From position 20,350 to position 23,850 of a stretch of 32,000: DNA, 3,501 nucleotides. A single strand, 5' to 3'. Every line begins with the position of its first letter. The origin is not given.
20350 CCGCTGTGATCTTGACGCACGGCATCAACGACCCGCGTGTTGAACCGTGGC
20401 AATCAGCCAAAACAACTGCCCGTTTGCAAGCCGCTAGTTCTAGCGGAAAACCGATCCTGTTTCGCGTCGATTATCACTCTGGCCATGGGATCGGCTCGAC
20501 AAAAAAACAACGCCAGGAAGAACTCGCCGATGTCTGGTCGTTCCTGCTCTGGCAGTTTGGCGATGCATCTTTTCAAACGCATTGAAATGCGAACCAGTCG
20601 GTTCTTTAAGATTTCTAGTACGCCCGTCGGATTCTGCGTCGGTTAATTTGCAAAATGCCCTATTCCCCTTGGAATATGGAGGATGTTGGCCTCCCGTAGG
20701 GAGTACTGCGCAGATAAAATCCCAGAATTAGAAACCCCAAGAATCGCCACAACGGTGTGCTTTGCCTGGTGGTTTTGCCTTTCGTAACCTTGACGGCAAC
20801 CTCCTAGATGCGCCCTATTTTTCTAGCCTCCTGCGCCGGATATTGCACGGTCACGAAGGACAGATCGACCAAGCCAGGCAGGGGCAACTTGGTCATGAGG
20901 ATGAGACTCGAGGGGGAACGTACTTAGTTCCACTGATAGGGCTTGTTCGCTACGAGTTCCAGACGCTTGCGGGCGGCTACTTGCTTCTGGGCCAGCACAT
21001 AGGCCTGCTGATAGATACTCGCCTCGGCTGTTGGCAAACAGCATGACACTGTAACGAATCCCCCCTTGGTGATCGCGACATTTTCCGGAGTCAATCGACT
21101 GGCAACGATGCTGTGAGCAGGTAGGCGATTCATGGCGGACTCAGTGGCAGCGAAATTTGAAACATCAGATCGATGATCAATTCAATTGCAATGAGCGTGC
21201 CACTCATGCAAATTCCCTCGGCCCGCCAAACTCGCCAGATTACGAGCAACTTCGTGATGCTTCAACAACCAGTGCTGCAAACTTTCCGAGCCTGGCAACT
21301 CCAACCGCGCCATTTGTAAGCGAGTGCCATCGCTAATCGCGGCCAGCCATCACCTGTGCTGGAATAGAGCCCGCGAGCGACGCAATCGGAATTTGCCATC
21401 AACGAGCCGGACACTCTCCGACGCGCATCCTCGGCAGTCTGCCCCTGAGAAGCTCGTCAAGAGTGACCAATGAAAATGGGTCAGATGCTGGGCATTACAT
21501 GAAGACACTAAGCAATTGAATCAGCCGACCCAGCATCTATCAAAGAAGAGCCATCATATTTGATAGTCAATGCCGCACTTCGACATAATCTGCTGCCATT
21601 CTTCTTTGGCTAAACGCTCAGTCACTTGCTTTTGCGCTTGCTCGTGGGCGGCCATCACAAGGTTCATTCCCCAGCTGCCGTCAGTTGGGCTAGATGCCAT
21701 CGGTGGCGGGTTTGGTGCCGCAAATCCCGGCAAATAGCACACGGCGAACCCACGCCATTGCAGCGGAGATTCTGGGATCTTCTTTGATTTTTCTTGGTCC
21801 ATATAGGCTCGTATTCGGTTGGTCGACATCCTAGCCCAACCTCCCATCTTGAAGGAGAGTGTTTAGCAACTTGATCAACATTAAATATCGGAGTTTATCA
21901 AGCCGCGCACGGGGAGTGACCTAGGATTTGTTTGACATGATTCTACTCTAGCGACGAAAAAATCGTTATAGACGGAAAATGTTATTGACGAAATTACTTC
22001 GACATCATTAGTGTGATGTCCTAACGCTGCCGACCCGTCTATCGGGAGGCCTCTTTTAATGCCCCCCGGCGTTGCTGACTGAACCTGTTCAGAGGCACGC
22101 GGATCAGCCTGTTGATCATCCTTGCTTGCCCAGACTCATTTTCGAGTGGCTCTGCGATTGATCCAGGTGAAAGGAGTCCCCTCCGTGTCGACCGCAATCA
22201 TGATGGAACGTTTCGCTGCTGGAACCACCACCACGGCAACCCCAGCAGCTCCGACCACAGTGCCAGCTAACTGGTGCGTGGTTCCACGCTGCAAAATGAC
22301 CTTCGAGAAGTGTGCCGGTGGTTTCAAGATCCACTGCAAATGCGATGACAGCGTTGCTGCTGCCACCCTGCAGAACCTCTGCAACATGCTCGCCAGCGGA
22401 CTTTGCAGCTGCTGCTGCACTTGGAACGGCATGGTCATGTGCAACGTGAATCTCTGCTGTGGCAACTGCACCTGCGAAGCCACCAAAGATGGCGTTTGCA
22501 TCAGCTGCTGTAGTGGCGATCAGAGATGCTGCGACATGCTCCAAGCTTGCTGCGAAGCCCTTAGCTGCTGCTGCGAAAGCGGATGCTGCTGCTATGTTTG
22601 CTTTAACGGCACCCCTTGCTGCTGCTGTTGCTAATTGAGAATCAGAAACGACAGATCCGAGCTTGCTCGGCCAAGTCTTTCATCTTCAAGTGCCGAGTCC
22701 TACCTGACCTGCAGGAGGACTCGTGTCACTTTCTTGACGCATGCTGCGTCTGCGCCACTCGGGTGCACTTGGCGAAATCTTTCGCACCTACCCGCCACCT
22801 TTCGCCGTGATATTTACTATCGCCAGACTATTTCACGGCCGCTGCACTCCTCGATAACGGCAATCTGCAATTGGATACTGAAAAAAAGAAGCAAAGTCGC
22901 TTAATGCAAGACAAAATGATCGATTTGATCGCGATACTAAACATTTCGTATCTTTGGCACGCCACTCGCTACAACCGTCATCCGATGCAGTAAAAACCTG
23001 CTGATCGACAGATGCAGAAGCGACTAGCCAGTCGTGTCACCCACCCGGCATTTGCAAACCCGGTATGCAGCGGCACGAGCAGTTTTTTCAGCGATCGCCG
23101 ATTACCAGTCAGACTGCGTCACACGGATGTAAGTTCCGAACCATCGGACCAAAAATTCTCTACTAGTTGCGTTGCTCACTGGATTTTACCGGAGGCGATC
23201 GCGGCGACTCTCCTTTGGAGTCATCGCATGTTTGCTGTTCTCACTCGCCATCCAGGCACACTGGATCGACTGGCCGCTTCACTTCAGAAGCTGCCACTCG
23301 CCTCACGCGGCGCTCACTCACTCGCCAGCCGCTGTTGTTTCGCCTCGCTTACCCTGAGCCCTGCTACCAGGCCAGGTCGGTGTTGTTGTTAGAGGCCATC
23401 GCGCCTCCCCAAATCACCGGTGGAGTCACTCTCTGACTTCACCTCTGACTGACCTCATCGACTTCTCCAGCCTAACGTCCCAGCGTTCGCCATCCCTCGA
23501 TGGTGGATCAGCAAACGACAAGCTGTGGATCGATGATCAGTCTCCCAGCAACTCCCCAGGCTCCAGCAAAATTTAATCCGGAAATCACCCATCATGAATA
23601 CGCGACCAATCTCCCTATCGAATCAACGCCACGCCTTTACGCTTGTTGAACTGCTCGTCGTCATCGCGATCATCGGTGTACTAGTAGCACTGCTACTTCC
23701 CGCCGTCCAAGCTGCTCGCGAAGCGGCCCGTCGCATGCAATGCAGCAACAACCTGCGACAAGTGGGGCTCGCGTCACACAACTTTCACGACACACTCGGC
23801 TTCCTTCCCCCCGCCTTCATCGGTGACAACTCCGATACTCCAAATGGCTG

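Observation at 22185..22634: Orphan hyper-cysteine protein: 34 Cys in ~145 aa, three CCC runs, terminal CCCCC, built from a tandem ~57-aa duplication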

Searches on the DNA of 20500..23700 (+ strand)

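Call 28: search_rna_families(source=window, start=20500, end=23700, threshold=evalue, max_evalue=1)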
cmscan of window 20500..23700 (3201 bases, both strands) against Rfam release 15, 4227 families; matches with E-value up to 1: 1.
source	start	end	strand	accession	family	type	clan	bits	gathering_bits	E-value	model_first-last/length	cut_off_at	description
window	21121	21196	+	RF01121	sR38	Gene; snRNA; snoRNA; CD-box;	-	17.8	50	0.49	1-59/59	no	Small nucleolar RNA sR38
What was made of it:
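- On Known riboswitches and leaders (Rfam 15), tested for the leader RNA: Nothing on the leader at E <= 1 in the window (call 28).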

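Call 83: search_rna_families(sources=[L007, L009, L013, L015, L024, L027, L038, L046, L057, L072, L084, L085], threshold=gathering)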
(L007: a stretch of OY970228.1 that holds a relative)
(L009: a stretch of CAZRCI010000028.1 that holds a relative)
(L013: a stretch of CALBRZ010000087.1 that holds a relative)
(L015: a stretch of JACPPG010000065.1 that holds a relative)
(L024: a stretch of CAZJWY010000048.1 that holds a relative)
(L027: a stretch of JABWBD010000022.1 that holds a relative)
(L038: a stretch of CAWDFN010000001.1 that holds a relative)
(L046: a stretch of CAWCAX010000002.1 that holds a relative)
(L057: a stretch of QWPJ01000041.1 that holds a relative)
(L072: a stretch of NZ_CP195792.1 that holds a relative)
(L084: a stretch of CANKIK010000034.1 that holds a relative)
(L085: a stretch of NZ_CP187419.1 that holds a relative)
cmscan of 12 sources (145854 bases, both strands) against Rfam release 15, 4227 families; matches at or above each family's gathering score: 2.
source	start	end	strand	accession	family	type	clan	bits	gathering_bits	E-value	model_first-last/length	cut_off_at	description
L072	11641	11714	+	RF00005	tRNA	Gene; tRNA;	CL00001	70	29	7.1e-13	1-71/71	no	tRNA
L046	4995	5071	+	RF00029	Intron_gpII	Intron;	-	68.2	40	6.3e-11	1-77/77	no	Group II catalytic intron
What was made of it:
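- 22026..22104 (+): Leader RNA motif in the 5' UTR: two hairpins of the same design, 5'-GCY-GA-C[stem-loop]G-A-GGC-3'. Hairpin 1 is 22029-22050. Hairpin 2, with an extra outer stem, is 22069-22100. Not in Rfam (calls 28, 83).
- On Known riboswitches and leaders (Rfam 15), tested for the leader RNA: Nothing at gathering score in 12 loci except a tRNA and a group II intron elsewhere (call 83).
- Tried and rejected: Rfam on the window and on 12 loci found no known riboswitch (calls 28, 83).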

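Call 98: build_rna_model(alignment_id=A5, structure=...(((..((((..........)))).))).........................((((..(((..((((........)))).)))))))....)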
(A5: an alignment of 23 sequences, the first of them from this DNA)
Model R1 built from alignment A5 (23 sequences, 94 columns); structure: as given.
model positions 78; base pairs 18; branch points 1; effective number of sequences 10.37; information 0.725 bits per position. Calibrated on 0.2 Mb of random sequence (short: E-values are rough).
structure used (alignment columns):
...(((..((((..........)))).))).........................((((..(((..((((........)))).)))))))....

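Call 100: search_with_rna_model(model_id=R1, sources=[window, L001, L002, L003, L005, L006, L007, L008, L009, L010, L011, L012, L013, L014, L015, L016, L017, L018, L019, L020, L021, L022, L023, L024, L025, L026, L027, L028, L029, L030, L031, L032, L033, L034, L035, L036, L037, L038, L039, L040, L041, L042, L043, L044, L045, L046, L047, L048, L049, L050, L052, L053, L054, L055, L056, L057, L058, L059, L060, L061, L062, L063, L064, L065, L066, L068, L069, L070, L071, L072, L073, L074, L075, L076, L077, L078, L079, L080, L081, L083, L084, L085, L086, L087, L090, L092, L093], max_evalue=1, make_alignment=true)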
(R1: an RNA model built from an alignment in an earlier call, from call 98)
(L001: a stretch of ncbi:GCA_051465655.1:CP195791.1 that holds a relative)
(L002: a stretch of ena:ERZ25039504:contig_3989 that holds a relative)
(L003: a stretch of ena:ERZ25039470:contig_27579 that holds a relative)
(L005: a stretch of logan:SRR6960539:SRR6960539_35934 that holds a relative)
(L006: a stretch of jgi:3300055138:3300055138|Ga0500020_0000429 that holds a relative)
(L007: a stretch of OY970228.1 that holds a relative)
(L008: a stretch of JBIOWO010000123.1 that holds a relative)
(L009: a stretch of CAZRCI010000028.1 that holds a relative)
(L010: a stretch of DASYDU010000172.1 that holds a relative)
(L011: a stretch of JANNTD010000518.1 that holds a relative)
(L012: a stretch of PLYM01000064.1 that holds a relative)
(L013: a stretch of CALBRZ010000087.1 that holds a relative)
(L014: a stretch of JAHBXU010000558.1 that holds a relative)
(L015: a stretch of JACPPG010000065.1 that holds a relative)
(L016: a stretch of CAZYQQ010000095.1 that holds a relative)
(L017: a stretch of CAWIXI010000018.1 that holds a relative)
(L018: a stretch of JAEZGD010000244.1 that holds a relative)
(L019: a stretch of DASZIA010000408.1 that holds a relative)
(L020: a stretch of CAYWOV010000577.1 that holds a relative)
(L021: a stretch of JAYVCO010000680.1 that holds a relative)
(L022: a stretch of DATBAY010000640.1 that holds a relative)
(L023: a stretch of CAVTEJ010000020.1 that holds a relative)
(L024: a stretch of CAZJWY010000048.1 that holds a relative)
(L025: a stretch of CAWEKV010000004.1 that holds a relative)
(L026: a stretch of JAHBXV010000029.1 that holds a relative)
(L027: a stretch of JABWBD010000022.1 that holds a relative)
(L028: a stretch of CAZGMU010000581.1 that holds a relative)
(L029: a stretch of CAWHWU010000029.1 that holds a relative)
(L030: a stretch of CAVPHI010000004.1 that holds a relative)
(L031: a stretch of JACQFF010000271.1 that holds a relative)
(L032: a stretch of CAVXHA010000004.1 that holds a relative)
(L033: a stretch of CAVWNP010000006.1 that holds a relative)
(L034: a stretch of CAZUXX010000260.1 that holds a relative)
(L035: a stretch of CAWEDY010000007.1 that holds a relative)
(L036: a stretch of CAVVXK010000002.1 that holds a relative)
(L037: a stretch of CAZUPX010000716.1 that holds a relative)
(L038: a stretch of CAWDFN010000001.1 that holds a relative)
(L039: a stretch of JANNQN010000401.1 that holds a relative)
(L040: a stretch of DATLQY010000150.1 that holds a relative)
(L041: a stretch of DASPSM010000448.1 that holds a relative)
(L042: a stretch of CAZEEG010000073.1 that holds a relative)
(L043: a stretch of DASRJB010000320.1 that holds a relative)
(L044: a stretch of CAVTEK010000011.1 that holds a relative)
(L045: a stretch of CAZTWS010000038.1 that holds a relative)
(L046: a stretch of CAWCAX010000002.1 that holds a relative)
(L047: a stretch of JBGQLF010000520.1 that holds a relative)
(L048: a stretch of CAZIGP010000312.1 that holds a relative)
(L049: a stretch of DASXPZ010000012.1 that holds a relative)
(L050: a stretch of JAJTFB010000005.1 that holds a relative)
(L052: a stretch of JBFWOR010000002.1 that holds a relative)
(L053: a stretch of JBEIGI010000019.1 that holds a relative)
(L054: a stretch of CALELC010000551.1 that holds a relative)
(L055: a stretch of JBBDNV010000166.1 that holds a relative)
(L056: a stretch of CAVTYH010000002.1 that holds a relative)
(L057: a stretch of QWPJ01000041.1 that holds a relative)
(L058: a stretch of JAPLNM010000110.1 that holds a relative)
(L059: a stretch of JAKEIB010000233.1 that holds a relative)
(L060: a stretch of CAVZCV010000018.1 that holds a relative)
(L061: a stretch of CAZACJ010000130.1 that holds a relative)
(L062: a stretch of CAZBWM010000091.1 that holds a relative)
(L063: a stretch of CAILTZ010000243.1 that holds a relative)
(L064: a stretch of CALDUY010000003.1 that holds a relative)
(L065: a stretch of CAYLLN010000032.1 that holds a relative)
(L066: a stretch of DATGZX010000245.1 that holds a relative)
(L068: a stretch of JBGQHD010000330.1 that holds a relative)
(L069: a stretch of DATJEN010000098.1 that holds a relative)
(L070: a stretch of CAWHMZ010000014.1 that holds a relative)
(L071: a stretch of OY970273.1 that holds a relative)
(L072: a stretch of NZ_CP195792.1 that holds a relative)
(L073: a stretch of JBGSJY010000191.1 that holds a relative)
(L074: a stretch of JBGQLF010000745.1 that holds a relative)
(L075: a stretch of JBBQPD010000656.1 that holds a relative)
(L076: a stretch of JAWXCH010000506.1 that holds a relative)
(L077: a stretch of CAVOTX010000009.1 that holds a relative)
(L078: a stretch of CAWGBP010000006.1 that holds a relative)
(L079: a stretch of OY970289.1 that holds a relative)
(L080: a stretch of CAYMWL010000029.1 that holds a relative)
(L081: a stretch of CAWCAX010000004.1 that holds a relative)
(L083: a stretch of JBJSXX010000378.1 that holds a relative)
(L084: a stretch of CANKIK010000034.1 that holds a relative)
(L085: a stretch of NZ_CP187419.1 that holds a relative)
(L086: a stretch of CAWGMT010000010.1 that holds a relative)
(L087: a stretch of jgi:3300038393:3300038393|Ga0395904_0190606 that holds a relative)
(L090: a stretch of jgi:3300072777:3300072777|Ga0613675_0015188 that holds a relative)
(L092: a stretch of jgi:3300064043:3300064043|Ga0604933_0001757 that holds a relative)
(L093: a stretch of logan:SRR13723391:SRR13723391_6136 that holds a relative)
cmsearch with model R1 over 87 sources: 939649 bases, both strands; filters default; matches with E-value up to 1: 73.
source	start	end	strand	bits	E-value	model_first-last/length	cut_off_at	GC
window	22026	22104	+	68.8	7.5e-14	1-78/78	no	0.62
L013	5904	5981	+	66.6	2.5e-13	1-78/78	no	0.58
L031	5066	5143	+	66.3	3e-13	1-78/78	no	0.62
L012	5823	5903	+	64.3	9e-13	1-78/78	no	0.56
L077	5785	5861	+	63.3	1.6e-12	1-78/78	no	0.6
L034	2056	2130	+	62.9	2e-12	1-78/78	no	0.67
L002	7818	7895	+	62.7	2.2e-12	1-78/78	no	0.64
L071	5824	5901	+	61.1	5.1e-12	1-78/78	no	0.58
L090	2280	2357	+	60.9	5.7e-12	1-78/78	no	0.64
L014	2385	2459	+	60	9.6e-12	1-78/78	no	0.64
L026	5870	5944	+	59.7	1.1e-11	1-78/78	no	0.69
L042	5904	5981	+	59.4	1.3e-11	1-78/78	no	0.59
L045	5820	5900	+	59.3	1.4e-11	1-78/78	no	0.57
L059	5827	5900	+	58.9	1.8e-11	1-78/78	no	0.57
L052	5839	5915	+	58.7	2e-11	1-78/78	no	0.61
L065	5829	5907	+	58.3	2.4e-11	1-78/78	no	0.58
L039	5823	5902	+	58.3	2.5e-11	1-78/78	no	0.61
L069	1538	1619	+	57.8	3.3e-11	1-78/78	no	0.63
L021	2049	2129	+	57.5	3.9e-11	1-78/78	no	0.63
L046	5824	5904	+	56.8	5.6e-11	1-78/78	no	0.57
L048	4734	4809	-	54.7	1.8e-10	1-78/78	no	0.59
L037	3753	3832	+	53.5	3.4e-10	1-78/78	no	0.57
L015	4767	4843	-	50.4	1.9e-09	1-78/78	no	0.68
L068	2751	2829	+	50.1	2.3e-09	1-78/78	no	0.56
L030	5822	5900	+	49.7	2.8e-09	1-78/78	no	0.57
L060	8013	8094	-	49.3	3.5e-09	1-78/78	no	0.57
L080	5829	5902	+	48.3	6e-09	1-78/78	no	0.57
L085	5828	5902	+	46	2.1e-08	1-78/78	no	0.56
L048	512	587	+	45.7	2.6e-08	1-78/78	no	0.61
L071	8889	8967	-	45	3.8e-08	1-78/78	no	0.65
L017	5827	5903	+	44.2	5.7e-08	1-78/78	no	0.58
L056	10812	10891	-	44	6.4e-08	1-78/78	no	0.57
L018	144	226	+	43.9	6.9e-08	1-78/78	no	0.52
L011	3787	3864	+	42.8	1.3e-07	1-78/78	no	0.55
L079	9155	9233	-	42.5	1.5e-07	1-78/78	no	0.62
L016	3799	3879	+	42.5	1.5e-07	1-78/78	no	0.6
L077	10571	10650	-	41.9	2e-07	1-78/78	no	0.65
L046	8015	8085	-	41.8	2.1e-07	1-78/78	no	0.69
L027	5854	5927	+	40.9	3.5e-07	1-78/78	no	0.64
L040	728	804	+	40.7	4.1e-07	1-78/78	no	0.64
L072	5881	5957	+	39.3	8.9e-07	1-78/78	no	0.6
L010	5363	5438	+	38.6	1.3e-06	1-78/78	no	0.54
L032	5809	5882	+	38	1.8e-06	1-78/78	no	0.69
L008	5829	5905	+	37.6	2.2e-06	1-78/78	no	0.62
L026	10886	10965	-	36.9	3.3e-06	1-78/78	no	0.56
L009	5795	5881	+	36.7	3.7e-06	1-78/78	no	0.63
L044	5818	5897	+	36.4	4.3e-06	1-78/78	no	0.51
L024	5820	5901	+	36.2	4.9e-06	1-78/78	no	0.46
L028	1680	1761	+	35.2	8.4e-06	1-78/78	no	0.45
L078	5820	5894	+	34.4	1.3e-05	1-78/78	no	0.61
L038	5831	5905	+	33.7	1.9e-05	1-78/78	no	0.59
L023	5822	5898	+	33.1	2.6e-05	1-78/78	no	0.49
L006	7837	7914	+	32.1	4.6e-05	1-78/78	no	0.58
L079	5817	5895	+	31.9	5e-05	1-78/78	no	0.65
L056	5818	5899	+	31.3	7.3e-05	1-78/78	no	0.61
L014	962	1046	-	31.1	8e-05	1-78/78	no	0.6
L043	3935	4011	+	30.7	0.0001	1-78/78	no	0.7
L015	2426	2495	+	30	0.00015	1-78/78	no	0.57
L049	2860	2935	+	30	0.00015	1-78/78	no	0.62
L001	9873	9947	+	29.7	0.00018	1-78/78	no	0.56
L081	5856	5936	+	29.5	0.00019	1-78/78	no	0.62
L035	5820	5899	+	29.4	0.00021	1-78/78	no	0.55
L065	12032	12107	-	28.6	0.00031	1-78/78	no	0.61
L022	5058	5132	+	26.1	0.0013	1-78/78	no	0.45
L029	5842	5915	+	24.8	0.0026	1-78/78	no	0.68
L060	5812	5896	+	20.4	0.029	1-78/78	no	0.61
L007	5844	5921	+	18.2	0.099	1-78/78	no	0.71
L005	7883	7963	+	18.1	0.1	1-78/78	no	0.56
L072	1638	1683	-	16.7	0.22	1-78/78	no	0.67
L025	5850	5916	+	16.7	0.22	1-78/78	no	0.6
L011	8225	8247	-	14.9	0.61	48-70/78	no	0.57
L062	5832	5907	+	14.5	0.74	1-78/78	no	0.58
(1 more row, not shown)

Alignment A6: 73 matches aligned to the model, 141 columns, each read 5' to 3' on its own strand. Consensus structure (alignment columns), stored with it:
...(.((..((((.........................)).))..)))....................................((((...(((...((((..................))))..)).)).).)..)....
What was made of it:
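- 22026..22104 (+): Best hit of covariance model R1 (68.8 bits, E 7.5e-14; call 100).
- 23130..23204 (+): Weak second copy of the leader motif. The hairpin-2-like part is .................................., 23169-23202. R1 hit of 15.8 bits, E 0.38 (call 100).
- The motif lies on the gene's own mRNA, which would allow autoregulation (call 100).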
